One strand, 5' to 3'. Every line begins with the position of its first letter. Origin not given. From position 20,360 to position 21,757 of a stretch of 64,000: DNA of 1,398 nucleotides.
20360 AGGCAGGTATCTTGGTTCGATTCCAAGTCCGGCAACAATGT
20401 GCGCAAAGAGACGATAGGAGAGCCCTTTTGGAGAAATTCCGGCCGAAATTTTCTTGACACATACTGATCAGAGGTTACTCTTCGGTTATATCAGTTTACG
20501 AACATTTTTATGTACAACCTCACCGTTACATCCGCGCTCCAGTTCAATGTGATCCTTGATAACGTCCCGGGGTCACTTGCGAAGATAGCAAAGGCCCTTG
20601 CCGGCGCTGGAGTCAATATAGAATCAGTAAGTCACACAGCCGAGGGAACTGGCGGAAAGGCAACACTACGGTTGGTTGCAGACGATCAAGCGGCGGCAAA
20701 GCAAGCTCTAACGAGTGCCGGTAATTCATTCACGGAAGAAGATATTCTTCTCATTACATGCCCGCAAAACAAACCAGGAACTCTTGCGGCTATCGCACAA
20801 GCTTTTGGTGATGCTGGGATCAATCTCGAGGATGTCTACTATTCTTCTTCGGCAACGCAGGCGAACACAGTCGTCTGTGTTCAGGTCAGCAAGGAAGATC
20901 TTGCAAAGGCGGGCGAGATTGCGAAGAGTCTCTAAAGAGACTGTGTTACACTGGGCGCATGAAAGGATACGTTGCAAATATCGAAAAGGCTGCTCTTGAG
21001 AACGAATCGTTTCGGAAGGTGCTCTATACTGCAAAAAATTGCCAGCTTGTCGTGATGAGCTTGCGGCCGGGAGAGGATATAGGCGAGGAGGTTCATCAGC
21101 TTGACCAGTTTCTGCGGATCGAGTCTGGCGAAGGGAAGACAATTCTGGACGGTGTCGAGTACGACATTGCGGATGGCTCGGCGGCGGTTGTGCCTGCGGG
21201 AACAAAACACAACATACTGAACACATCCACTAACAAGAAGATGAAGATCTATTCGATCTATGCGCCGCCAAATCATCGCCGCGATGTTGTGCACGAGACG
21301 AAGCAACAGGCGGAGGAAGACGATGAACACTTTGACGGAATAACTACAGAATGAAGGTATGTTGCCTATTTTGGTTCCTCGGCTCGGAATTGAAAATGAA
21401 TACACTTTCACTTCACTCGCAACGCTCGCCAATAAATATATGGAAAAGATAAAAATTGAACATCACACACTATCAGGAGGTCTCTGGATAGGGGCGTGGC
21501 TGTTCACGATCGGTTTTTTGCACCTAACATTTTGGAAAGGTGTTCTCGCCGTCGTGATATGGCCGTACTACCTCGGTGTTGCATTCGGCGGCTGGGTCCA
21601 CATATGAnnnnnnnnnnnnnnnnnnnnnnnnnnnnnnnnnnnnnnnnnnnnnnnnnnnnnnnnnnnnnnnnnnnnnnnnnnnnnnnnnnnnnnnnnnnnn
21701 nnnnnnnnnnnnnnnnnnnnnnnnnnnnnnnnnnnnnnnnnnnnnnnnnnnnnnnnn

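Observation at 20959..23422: Membrane-anchored NirK-type copper nitrite reductase with cupin, small membrane protein and LRR neighbour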

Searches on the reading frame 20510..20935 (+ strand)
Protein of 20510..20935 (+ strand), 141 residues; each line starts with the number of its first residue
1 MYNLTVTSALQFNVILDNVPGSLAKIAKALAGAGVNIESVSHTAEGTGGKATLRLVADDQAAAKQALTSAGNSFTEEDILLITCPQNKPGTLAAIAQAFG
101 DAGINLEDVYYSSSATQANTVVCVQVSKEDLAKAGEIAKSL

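Call 3: search_protein_families(library=pfam, proteins=[window:20510-20935:+], max_evalue=0.01)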
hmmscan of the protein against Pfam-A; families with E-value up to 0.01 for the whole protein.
window:20510-20935:+ (141 aa): 9 families
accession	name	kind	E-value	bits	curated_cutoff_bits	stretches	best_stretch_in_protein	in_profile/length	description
PF01842.31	ACT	-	9.7e-19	67.2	27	2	13-65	4-56/66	ACT domain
PF22629.2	ACT_AHAS_ss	-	6.2e-13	49.1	27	2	13-67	2-56/67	AHAS small subunit-like ACT domain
PF22468.2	ACT_9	-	4.7e-09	36.3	27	1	87-134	10-53/61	ACT domain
PF13291.12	ACT_4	-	2.1e-08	35.2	27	1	11-54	8-51/80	ACT domain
PF13840.12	ACT_7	-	5.5e-07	29.8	27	1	14-43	13-43/65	ACT domain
PF19571.5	ACT_8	-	5.1e-06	26.7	23.5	1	10-111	4-102/141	ACT domain pair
PF22190.2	TTHA0829-like_ACT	-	1.5e-05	25.4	27.4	1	16-75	9-67/70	TTHA0829-like ACT domain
PF13740.12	ACT_6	-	0.00012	22.4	23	0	86-133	10-57/76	ACT domain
PF22754.3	bHLH-TF_ACT-like_plant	-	0.00079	20.1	27.6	0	82-139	15-69/75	Plant bHLH transcription factor, ACT-like domain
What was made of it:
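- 20510..20935 (+): Tandem ACT-domain protein (141 aa). It is the first gene of the tightly spaced same-strand run ACT-cupin-smp-nirK and is listed for context only. Pfam ACT, two copies (call 3).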

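Call 4: search_protein_families(library=ncbifam, proteins=[window:20510-20935:+], max_evalue=0.01)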
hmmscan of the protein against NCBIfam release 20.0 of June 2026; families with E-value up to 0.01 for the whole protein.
window:20510-20935:+ (141 aa): 18 families
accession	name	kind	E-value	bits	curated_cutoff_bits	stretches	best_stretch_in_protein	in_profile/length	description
NF005112.0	PRK06545.2-4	subfamily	6.5e-09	35.3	294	1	12-73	290-353/356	prephenate dehydrogenase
NF005109.0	PRK06545.2-1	equivalog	1e-08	34.7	397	2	86-127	300-341/361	prephenate dehydrogenase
TIGR01327.1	PGDH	equivalog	1e-08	34.5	454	2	74-128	447-501/525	phosphoglycerate dehydrogenase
NF006352.0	PRK08577.1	equivalog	2.1e-07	31.1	140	1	10-58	57-105/136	hypothetical protein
NF005111.0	PRK06545.2-3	equivalog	2.8e-07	29.9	344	1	86-129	310-353/371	prephenate dehydrogenase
NF008759.0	PRK11790.1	equivalog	6.6e-07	28.3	404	0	10-69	340-399/410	phosphoglycerate dehydrogenase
NF005600.0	PRK07334.1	equivalog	7.3e-07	28.1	496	1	11-44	333-366/408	threonine ammonia-lyase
NF004976.0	PRK06349.1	subfamily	2.2e-06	27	205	0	69-133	340-406/430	homoserine dehydrogenase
TIGR00656.1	asp_kin_monofn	equivalog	4.4e-06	26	402.25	0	16-72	276-330/407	aspartate kinase, monofunctional class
NF005113.0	PRK06545.2-5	equivalog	3.1e-05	23.1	497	0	83-131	318-363/378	prephenate dehydrogenase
TIGR00119.1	acolac_sm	equivalog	9.8e-05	22.3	56.9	0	13-61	6-56/158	acetolactate synthase small subunit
NF008864.0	PRK11895.1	equivalog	0.00059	19.5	119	0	13-46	7-42/164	acetolactate synthase small subunit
NF005110.0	PRK06545.2-2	equivalog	0.0006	19.1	385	0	59-125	336-401/423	prephenate dehydrogenase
NF001220.0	PRK00194.1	equivalog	0.00084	19.7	74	0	19-43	13-37/90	ACT domain-containing protein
NF006457.0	PRK08818.1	equivalog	0.001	18.3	411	0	74-114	292-332/373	prephenate dehydrogenase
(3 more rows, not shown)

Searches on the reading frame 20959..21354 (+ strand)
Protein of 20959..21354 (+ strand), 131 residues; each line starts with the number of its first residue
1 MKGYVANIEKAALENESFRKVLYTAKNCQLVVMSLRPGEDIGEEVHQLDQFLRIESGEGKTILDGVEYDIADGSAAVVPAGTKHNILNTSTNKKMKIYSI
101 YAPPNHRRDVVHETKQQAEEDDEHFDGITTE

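Call 3: search_protein_families(library=pfam, proteins=[window:20959-21354:+], max_evalue=0.01)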
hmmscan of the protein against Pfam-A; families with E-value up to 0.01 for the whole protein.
window:20959-21354:+ (131 aa): 1 family
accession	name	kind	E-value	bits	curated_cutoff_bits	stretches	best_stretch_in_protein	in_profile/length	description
PF07883.17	Cupin_2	-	7.1e-14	51.7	27.2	1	32-101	2-70/70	Cupin domain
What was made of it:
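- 20959..21354 (+): Small cupin (131 aa) upstream on the same strand. Function unknown; not a conserved NirK partner. PF07883 (call 3).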

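Call 4: search_protein_families(library=ncbifam, proteins=[window:20959-21354:+], max_evalue=0.01)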
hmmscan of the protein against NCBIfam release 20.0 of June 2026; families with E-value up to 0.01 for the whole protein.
window:20959-21354:+ (131 aa): 1 family
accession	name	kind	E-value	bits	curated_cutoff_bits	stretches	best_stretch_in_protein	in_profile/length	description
NF049978.1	AminoSalDhMabB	equivalog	0.00088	18.8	650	1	54-111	275-330/351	5-aminosalicylate 1,2-dioxygenase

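Call 33: search_solved_structures(query=window:20959-21354:+, max_evalue=0.001, show_alignments=1)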
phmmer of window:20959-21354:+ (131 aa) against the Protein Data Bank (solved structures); distinct sequences matched with E-value up to 0.001: 6.
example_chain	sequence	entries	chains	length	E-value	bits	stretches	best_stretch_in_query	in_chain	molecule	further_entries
2oa2_A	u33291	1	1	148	2.2e-27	99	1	3-125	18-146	BH2720 protein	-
3h50_A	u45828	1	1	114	2.9e-07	34.1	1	10-106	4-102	Tetracenomycin polyketide synthesis protein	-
2gu9_A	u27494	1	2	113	3.4e-07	33.8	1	11-106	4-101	tetracenomycin polyketide synthesis protein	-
3rns_A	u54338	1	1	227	6.7e-06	29.7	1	18-97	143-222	Cupin 2 conserved barrel domain protein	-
3bu7_A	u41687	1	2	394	8.4e-05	26.1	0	33-99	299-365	Gentisate 1,2-dioxygenase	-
1yhf_A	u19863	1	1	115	0.0001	25.8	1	15-87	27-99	hypothetical protein SPy1581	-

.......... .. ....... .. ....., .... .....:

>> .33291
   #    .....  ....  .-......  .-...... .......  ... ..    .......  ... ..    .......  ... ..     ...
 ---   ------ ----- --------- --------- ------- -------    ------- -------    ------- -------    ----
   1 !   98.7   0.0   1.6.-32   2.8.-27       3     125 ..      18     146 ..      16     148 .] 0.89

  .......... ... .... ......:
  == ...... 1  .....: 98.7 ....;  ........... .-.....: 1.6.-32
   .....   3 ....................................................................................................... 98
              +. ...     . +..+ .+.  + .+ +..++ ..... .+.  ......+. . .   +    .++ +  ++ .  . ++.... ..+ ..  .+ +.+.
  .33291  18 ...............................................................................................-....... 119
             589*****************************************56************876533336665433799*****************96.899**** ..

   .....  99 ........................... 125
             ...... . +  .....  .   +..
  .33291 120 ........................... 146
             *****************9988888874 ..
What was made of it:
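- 20959..21354 (+): Best solved relative is BH2720 (2oa2), a protein with no assigned function, E=2e-27 (call 33).
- The cupin's closest solved relative, BH2720, has no assigned function (call 33).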

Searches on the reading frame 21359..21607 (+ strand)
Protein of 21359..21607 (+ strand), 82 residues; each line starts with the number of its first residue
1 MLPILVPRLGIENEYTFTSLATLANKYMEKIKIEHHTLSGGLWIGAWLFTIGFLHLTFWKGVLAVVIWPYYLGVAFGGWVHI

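Call 3: search_protein_families(library=pfam, proteins=[window:21359-21607:+], max_evalue=0.01)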
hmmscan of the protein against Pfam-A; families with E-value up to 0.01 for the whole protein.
window:21359-21607:+ (82 aa): 0 families

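Call 4: search_protein_families(library=ncbifam, proteins=[window:21359-21607:+], max_evalue=0.01)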
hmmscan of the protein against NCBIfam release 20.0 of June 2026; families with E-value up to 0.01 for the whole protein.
window:21359-21607:+ (82 aa): 0 families
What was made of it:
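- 21359..21607 (+): Small membrane ORF (82 aa as an ORF). The conserved core is the C-terminal part of about 55 aa, so the likely true start is ATG 21440. No Pfam or NCBIfam hit (calls 3, 4).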

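Call 36: find_homologous_proteins(query=window:21359-21607:+, max_evalue=0.001)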
Query window:21359-21607:+ (82 aa): 363 proteins with E <= 0.001 among 363 candidates; the best 120 are listed.
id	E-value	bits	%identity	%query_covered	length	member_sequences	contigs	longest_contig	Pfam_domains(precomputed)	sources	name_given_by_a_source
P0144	1.4e-48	181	100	100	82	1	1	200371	-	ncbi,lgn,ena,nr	ncbi:MAG: hypothetical protein G01um10148_513 [Parcubacteria group bacterium Gr01-1014_8]|nr:MAG: hy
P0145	1.8e-23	100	69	90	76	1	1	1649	-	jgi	-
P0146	2.1e-23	100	80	66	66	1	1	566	-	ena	-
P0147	4.0e-23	99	88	62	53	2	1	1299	-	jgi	jgi:hypothetical protein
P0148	6.1e-23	98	81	65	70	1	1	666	-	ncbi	-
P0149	7.1e-23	98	86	61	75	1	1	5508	-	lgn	-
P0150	6.5e-22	95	75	68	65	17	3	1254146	-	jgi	jgi:hypothetical protein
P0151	6.9e-22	95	88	60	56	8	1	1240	-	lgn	-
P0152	1.0e-21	95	84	61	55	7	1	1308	-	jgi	jgi:hypothetical protein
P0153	1.5e-21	94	85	59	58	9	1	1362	-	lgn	-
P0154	1.9e-21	94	80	61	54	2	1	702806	-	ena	-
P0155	2.2e-21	93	77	68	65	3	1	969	-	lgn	-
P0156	2.2e-21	93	62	88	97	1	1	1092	-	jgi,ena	jgi:hypothetical protein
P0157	2.4e-21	93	80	61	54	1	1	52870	-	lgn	-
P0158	2.8e-21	93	60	84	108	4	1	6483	-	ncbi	-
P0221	3.2e-19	87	80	61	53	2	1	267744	-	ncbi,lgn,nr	ncbi:MAG: hypothetical protein NDI62_02580 [Burkholderiales bacterium]|nr:hypothetical protein [Burk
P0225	4.2e-19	86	74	66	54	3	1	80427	-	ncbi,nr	ncbi:MAG TPA: hypothetical protein VGT03_00275 [Candidatus Acidoferrales bacterium]|nr:hypothetical 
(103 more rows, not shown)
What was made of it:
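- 21359..21607 (+): 363 homologues, most of those listed 53-57 aa long, covering 55-70% of the query at 70-88% identity (call 36).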

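Call 37: find_encoding_contigs(protein=P0221, flank=4000, max_places=3)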
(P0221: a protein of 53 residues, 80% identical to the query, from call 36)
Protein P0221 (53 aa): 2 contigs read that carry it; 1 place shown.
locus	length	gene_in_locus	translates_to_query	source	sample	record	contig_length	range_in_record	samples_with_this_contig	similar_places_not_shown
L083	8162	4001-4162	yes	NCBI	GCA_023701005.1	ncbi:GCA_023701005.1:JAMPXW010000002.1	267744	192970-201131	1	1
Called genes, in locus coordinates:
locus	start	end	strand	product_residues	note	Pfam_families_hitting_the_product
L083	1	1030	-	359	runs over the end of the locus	PF03193:RsgA_GTPase, PF01926:MMR_HSR1 (weak)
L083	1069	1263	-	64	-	PF01381:HTH_3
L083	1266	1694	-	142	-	PF09946:DUF2178 (weak)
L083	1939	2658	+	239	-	-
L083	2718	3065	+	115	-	PF07883:Cupin_2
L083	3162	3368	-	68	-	PF04070:DUF378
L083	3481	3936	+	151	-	-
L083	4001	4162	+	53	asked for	-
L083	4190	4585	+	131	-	-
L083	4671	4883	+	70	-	-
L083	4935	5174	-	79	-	PF00462:Glutaredoxin, PF13417:GST_N_3 (weak)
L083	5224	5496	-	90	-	PF01022:HTH_5, PF13412:HTH_24 (weak)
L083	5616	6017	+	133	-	-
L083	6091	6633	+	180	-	PF04542:Sigma70_r2, PF08281:Sigma70_r4_2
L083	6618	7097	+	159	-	-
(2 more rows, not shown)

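Call 38: find_encoding_contigs(protein=P0150, flank=4000, max_places=3)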
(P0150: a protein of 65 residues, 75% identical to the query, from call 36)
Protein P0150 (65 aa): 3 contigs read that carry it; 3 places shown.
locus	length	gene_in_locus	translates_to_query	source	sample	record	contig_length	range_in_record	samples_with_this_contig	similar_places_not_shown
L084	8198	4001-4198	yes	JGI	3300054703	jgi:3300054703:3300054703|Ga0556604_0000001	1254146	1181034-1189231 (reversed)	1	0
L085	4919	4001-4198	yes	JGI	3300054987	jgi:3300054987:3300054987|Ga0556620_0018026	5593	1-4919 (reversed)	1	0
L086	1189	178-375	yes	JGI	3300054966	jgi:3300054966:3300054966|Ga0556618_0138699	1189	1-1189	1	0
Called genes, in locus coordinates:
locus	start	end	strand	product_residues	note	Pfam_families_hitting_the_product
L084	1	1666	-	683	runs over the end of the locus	PF13185:GAF_2 (weak), PF13492:GAF_3 (faint), PF01590:GAF, PF13185:GAF_2, PF07730:HisKA_3 (weak), PF02518:HATPase_c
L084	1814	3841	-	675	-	-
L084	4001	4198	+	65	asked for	-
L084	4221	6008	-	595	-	-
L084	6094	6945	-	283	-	-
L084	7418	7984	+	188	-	PF13505:OMP_b-brl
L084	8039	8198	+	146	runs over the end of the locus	-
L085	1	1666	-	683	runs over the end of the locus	PF13185:GAF_2 (weak), PF13492:GAF_3 (faint), PF01590:GAF, PF13185:GAF_2, PF07730:HisKA_3 (weak), PF02518:HATPase_c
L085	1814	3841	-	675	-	-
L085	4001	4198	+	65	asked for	-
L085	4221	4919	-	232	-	?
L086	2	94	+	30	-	?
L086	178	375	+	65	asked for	-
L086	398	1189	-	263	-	?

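Call 39: find_encoding_contigs(protein=P0225, flank=4000, max_places=3)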
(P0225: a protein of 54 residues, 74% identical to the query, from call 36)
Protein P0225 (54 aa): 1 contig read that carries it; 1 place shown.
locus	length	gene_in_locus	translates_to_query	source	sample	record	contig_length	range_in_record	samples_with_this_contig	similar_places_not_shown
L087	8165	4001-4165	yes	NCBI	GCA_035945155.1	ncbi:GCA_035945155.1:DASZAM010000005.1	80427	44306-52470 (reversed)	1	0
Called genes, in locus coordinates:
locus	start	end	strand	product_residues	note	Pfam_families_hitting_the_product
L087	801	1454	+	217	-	-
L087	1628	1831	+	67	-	PF15919:HicB_lk_antitox (weak), PF21748:UPF0150 (weak)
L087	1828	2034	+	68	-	PF07927:HicA_toxin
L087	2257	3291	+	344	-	PF08240:ADH_N, PF00107:ADH_zinc_N, PF13602:ADH_zinc_N_2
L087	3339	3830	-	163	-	-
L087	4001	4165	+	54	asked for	-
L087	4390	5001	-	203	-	-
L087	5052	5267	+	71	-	-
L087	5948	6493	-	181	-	PF04191:PEMT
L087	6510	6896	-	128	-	PF07291:MauE (weak), PF07681:DoxX (weak), PF13564:DoxX_2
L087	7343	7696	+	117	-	PF07238:PilZ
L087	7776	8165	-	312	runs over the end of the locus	PF02633:Creatininase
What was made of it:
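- Tried and rejected: The small-membrane-protein family was followed into three other genomes (calls 37-39).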
